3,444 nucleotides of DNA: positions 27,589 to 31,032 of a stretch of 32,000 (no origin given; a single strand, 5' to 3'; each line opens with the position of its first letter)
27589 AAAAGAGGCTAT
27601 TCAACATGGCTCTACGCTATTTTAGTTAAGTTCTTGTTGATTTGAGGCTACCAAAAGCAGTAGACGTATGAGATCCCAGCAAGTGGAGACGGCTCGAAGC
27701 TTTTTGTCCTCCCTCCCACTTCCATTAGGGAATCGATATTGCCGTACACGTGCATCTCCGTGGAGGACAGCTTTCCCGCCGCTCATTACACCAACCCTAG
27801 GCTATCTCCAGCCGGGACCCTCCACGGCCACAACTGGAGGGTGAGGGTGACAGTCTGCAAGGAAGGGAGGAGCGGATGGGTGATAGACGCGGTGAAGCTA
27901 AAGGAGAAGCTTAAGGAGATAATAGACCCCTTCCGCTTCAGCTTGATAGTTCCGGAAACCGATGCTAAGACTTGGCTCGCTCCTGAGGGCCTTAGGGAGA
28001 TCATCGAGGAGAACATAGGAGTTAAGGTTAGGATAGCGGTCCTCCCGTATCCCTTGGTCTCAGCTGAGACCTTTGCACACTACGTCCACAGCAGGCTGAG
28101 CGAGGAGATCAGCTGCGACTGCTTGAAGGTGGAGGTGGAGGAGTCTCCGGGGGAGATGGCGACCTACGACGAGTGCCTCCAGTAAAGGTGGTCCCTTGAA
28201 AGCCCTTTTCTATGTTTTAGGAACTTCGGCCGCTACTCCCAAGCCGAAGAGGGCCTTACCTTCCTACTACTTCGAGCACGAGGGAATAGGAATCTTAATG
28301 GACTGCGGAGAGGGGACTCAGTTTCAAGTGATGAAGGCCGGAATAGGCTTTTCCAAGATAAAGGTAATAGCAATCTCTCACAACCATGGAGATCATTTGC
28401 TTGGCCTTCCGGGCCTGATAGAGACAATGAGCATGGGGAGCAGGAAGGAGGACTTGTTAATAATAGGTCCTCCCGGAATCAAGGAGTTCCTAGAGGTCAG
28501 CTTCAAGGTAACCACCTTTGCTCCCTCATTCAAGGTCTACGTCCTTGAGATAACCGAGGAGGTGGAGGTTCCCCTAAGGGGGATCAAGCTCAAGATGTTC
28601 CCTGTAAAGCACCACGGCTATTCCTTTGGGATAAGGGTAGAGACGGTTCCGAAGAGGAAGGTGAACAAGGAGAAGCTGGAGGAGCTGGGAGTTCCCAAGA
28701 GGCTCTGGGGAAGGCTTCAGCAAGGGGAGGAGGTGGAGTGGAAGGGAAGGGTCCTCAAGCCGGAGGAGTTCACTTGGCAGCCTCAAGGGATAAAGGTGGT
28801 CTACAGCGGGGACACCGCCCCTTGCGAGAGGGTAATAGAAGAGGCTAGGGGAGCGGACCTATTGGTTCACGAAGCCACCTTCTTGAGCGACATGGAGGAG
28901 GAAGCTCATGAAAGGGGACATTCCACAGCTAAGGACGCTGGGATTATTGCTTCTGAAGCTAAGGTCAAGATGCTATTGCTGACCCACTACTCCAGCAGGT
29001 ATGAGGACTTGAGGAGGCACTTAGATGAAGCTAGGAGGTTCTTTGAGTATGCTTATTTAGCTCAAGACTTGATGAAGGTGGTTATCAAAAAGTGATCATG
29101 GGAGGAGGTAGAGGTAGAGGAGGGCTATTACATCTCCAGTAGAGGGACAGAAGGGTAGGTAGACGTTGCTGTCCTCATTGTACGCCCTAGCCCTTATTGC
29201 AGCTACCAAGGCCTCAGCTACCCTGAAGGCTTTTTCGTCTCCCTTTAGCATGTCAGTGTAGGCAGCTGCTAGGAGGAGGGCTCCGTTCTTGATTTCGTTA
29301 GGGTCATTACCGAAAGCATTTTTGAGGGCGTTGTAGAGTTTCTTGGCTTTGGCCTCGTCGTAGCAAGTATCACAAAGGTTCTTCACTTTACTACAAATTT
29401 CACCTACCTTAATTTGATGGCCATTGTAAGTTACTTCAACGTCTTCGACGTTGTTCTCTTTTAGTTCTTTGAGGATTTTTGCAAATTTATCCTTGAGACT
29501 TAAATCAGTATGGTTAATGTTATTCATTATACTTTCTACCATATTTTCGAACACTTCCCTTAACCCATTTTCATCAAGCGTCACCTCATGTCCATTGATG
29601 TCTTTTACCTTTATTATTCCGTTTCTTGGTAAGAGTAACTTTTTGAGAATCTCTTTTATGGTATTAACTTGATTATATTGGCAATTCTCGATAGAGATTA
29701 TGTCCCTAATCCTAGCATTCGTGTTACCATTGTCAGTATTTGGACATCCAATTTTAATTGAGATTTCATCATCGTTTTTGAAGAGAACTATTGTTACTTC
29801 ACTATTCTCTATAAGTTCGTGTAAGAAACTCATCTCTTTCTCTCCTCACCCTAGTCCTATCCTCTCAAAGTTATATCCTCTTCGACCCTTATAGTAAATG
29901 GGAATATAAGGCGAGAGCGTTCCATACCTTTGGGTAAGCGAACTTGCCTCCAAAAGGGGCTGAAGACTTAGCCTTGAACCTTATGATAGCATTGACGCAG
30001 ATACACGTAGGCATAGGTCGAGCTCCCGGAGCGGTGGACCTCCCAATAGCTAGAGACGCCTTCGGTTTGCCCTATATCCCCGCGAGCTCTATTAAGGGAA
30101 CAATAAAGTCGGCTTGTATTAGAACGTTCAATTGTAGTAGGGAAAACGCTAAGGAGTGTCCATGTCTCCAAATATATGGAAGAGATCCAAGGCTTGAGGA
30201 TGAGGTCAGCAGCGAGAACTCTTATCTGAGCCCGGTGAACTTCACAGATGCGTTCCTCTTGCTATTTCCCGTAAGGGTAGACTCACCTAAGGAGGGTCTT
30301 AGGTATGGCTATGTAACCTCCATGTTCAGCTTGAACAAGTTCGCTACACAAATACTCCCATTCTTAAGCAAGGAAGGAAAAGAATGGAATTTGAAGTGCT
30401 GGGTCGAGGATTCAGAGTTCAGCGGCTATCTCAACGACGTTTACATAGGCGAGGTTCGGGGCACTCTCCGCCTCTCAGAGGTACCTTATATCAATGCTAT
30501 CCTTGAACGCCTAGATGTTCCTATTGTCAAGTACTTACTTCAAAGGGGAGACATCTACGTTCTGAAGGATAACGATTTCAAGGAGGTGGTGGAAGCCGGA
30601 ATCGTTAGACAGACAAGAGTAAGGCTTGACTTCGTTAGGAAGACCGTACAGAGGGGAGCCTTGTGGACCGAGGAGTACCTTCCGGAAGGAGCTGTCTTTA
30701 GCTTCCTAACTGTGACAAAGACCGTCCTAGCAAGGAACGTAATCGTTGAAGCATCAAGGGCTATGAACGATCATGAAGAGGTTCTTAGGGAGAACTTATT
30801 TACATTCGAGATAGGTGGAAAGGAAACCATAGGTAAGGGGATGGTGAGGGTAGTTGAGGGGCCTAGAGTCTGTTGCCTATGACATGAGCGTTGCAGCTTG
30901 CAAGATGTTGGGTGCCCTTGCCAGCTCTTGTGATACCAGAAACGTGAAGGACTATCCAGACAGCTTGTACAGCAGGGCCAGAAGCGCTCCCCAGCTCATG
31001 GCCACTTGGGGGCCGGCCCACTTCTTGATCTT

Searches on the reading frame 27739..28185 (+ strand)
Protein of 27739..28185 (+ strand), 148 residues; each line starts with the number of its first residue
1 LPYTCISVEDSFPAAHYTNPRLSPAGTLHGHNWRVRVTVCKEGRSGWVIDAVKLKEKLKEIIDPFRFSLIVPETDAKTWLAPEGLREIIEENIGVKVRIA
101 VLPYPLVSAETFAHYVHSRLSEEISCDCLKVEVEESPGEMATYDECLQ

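Call 34: search_protein_families(library=pfam, proteins=[window:27739-28185:+], max_evalue=0.001)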
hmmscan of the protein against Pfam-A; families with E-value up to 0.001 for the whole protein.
window:27739-28185:+ (148 aa): 1 family
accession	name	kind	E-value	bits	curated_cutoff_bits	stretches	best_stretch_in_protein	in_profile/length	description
PF01242.24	PTPS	-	1.2e-22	80.6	22.4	1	6-145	2-120/121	6-pyruvoyl tetrahydropterin synthase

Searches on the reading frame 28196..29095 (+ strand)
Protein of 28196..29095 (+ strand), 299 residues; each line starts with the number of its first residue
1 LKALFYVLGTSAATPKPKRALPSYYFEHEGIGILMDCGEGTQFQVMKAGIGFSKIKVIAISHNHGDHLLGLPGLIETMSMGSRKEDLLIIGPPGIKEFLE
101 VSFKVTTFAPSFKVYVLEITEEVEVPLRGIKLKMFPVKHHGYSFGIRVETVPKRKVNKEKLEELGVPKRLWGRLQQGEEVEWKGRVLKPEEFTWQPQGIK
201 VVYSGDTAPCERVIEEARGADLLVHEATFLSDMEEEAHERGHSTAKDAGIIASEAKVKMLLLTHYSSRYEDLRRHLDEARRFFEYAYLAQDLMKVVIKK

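Call 34: search_protein_families(library=pfam, proteins=[window:28196-29095:+], max_evalue=0.001)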
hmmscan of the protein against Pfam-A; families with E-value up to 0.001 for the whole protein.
window:28196-29095:+ (299 aa): 2 families
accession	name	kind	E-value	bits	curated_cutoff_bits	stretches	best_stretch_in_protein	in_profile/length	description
PF12706.13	Lactamase_B_2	-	2.1e-22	80.2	27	2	33-145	3-127/200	Beta-lactamase superfamily domain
PF00753.33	Lactamase_B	-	2.4e-08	34.6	22.7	1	23-128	8-120/196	Metallo-beta-lactamase superfamily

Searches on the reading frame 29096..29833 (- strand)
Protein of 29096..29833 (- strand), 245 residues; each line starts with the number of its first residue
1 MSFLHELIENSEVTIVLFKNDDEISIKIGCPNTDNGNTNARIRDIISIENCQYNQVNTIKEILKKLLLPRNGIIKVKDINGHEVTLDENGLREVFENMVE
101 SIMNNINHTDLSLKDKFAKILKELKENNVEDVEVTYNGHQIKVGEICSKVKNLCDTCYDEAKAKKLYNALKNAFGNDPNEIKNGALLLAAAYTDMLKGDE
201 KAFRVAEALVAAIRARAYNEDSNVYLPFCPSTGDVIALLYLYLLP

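Call 34: search_protein_families(library=pfam, proteins=[window:29096-29833:-], max_evalue=0.001)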
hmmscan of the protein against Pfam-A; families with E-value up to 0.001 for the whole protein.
window:29096-29833:- (245 aa): 1 family
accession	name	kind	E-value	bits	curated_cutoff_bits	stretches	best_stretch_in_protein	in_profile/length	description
PF13199.12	Glyco_hydro_66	-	0.00019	20.6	23.7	1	103-213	265-370/546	Glycosyl hydrolase family 66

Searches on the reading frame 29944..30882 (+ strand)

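Call 36: search_protein_families(library=pfam, proteins=[window:29944-30882:+], max_evalue=0.001)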
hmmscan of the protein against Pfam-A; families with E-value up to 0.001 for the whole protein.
window:29944-30882:+ (312 aa): 1 family
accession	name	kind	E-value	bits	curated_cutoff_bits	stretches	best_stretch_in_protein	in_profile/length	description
PF03787.20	RAMPs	-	6.8e-23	82.6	22.1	1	16-300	4-187/189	RAMP superfamily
